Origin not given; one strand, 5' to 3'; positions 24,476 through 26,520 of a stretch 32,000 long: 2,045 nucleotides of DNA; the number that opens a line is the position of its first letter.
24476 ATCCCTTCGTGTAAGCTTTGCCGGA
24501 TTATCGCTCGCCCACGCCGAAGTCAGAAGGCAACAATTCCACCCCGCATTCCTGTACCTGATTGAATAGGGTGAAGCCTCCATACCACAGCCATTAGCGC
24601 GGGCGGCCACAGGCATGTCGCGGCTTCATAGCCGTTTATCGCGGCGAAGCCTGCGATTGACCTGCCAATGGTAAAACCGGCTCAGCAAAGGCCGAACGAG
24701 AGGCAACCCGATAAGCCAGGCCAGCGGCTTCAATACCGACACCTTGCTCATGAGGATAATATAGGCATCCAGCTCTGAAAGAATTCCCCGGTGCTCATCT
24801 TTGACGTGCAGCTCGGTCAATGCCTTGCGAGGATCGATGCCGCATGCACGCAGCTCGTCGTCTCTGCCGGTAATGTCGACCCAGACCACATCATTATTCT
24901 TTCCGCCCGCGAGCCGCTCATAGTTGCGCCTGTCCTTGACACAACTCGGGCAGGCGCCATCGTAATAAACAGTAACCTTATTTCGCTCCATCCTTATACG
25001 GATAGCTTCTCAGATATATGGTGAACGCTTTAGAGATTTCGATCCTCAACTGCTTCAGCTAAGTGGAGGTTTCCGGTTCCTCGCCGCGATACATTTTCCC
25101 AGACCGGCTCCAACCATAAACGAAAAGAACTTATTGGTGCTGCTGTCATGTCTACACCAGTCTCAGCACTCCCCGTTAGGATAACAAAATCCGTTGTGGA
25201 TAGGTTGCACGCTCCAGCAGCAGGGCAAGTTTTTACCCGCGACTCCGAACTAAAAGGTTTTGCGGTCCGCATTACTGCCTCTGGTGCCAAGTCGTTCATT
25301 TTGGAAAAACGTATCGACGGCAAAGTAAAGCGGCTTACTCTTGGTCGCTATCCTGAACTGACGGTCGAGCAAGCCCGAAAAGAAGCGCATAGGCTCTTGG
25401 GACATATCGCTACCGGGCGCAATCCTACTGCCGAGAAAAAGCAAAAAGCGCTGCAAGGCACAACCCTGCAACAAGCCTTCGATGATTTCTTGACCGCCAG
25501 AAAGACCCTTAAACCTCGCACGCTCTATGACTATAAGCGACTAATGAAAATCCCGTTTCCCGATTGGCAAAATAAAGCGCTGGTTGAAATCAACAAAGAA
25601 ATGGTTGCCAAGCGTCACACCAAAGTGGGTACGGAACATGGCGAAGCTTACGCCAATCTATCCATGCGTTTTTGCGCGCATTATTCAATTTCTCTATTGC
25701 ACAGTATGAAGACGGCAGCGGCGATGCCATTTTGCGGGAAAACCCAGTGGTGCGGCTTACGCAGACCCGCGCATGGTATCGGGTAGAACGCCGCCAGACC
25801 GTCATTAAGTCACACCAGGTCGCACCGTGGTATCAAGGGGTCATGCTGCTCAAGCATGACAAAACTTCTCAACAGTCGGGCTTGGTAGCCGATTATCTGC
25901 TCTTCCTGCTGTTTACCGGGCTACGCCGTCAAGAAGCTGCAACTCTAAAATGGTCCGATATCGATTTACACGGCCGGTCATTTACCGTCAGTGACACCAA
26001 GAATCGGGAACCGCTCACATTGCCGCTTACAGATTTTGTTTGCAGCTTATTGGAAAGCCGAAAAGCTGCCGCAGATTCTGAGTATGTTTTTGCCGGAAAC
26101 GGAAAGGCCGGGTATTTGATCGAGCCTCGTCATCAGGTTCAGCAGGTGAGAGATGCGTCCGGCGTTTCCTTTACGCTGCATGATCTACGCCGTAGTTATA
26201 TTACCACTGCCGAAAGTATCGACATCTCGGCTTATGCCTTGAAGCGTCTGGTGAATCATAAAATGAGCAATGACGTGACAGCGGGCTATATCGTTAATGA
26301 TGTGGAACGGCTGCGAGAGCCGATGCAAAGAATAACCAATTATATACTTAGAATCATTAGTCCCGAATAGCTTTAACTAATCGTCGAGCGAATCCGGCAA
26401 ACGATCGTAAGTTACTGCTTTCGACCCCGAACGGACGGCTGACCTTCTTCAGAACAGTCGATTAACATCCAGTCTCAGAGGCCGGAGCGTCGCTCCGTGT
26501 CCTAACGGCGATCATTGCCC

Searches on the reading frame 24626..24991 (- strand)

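Call 88: search_protein_families(library=pfam, proteins=[window:24626-24991:-], max_evalue=0.01)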
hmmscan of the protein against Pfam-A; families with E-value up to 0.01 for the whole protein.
window:24626-24991:- (121 aa): 1 family
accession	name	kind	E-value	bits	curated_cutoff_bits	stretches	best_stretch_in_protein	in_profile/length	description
PF04134.17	DCC1-like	-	3.7e-19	70.5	27.8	1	8-117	1-110/113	DCC1-like thiol-disulfide oxidoreductase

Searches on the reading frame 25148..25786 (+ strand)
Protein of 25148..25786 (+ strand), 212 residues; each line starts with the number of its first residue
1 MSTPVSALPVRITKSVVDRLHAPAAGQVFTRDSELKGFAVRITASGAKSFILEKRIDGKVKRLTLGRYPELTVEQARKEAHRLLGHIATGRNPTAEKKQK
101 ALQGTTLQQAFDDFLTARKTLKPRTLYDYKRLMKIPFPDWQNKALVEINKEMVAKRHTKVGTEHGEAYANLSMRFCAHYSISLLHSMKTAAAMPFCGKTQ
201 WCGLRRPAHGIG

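Call 3: search_protein_families(library=pfam, proteins=[window:25148-25786:+], max_evalue=0.1)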
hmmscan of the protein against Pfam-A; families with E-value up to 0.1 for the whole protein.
window:25148-25786:+ (212 aa): 1 family
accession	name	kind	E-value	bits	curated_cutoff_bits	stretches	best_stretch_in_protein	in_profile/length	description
PF13356.12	Arm-DNA-bind_3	-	8.3e-18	64.7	27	1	32-100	17-83/83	Arm DNA-binding domain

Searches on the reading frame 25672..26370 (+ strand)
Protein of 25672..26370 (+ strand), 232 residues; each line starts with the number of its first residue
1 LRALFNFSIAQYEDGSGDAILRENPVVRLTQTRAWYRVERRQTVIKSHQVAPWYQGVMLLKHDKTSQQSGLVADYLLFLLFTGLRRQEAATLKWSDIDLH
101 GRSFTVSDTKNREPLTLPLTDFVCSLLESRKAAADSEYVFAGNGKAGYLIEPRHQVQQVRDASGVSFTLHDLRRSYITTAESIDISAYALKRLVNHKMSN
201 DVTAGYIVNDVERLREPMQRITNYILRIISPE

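Call 3: search_protein_families(library=pfam, proteins=[window:25672-26370:+], max_evalue=0.1)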
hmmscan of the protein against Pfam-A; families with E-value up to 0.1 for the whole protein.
window:25672-26370:+ (232 aa): 1 family
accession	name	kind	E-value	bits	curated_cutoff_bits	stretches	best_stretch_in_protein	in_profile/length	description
PF00589.27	Phage_integrase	-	2.5e-15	57.1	27.1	1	59-208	11-167/172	Phage integrase family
